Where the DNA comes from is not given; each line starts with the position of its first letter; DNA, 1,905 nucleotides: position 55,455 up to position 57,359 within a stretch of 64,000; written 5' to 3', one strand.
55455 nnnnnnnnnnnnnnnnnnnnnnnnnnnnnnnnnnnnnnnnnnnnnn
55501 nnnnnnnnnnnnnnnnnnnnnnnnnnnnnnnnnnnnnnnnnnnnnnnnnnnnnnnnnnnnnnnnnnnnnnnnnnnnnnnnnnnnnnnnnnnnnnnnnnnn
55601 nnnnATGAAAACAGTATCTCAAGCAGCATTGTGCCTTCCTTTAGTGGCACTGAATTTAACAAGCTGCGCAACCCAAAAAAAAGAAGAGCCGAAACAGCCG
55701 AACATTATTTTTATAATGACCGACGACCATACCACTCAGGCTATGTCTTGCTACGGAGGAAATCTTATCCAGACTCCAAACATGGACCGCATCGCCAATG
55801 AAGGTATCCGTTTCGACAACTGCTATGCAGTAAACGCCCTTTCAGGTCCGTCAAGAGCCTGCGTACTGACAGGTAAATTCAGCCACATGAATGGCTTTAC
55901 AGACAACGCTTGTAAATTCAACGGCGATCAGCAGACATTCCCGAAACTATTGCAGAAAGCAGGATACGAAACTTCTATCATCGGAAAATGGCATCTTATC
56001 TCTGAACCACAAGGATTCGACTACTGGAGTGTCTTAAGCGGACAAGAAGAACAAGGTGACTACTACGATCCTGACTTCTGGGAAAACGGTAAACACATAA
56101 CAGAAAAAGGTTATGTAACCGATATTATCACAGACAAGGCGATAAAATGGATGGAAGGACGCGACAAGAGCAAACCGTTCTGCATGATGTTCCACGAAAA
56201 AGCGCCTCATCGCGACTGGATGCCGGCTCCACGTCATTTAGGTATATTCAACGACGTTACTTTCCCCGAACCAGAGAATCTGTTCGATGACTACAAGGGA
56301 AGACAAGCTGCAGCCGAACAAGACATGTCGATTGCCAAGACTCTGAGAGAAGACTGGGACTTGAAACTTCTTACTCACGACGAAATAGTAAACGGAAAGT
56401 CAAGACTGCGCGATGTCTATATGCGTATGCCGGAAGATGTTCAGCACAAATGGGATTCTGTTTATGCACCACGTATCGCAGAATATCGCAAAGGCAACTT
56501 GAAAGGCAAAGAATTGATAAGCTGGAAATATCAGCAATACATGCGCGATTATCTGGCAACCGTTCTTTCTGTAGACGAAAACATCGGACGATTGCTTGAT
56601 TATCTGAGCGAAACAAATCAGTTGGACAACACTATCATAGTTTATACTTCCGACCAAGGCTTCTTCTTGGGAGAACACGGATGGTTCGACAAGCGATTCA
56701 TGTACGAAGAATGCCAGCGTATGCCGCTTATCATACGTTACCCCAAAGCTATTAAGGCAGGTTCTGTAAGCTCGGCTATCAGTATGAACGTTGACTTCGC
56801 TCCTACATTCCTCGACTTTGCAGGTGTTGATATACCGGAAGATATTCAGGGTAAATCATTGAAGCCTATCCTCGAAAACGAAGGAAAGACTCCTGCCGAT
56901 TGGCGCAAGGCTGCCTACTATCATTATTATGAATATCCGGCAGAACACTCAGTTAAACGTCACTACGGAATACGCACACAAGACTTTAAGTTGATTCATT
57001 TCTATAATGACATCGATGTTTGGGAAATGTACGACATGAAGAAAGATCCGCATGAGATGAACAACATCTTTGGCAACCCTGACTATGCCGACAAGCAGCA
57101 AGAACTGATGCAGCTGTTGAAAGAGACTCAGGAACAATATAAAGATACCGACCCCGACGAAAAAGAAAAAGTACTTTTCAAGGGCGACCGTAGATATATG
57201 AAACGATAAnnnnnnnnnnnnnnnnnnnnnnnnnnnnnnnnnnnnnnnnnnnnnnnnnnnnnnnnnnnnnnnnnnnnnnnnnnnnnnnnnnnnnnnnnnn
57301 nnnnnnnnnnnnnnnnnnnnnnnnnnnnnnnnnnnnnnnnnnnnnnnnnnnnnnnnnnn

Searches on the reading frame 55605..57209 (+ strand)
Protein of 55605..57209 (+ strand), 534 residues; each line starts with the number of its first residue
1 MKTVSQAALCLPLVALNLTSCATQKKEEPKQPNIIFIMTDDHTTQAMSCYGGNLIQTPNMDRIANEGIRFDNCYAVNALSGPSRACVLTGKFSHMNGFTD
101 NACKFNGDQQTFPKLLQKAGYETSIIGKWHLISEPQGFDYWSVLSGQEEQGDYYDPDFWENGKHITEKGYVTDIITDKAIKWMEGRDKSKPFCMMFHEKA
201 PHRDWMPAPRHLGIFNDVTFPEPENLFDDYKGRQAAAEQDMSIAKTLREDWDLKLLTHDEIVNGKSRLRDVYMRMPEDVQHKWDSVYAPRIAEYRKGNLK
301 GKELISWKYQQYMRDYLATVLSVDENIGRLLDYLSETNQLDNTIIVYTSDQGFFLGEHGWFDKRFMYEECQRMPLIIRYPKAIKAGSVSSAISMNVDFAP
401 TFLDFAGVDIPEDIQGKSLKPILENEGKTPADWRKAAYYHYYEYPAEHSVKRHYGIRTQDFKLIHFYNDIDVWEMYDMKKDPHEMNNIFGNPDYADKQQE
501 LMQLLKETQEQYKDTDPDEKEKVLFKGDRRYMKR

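Call 6: search_protein_families(library=pfam, proteins=[window:55605-57209:+])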
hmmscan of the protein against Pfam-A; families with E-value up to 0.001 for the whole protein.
window:55605-57209:+ (534 aa): 3 families
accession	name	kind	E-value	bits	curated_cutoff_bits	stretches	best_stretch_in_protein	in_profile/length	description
PF16347.10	SGSH_C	-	1.1e-69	233.9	29.3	1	356-511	1-154/154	N-sulphoglucosamine sulphohydrolase, C-terminal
PF00884.28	Sulfatase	-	3.7e-55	187.8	25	1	32-408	1-301/301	Sulfatase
PF01663.27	Phosphodiest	-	4.3e-09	36.9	23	1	56-353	19-221/342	Type I phosphodiesterase / nucleotide pyrophosphatase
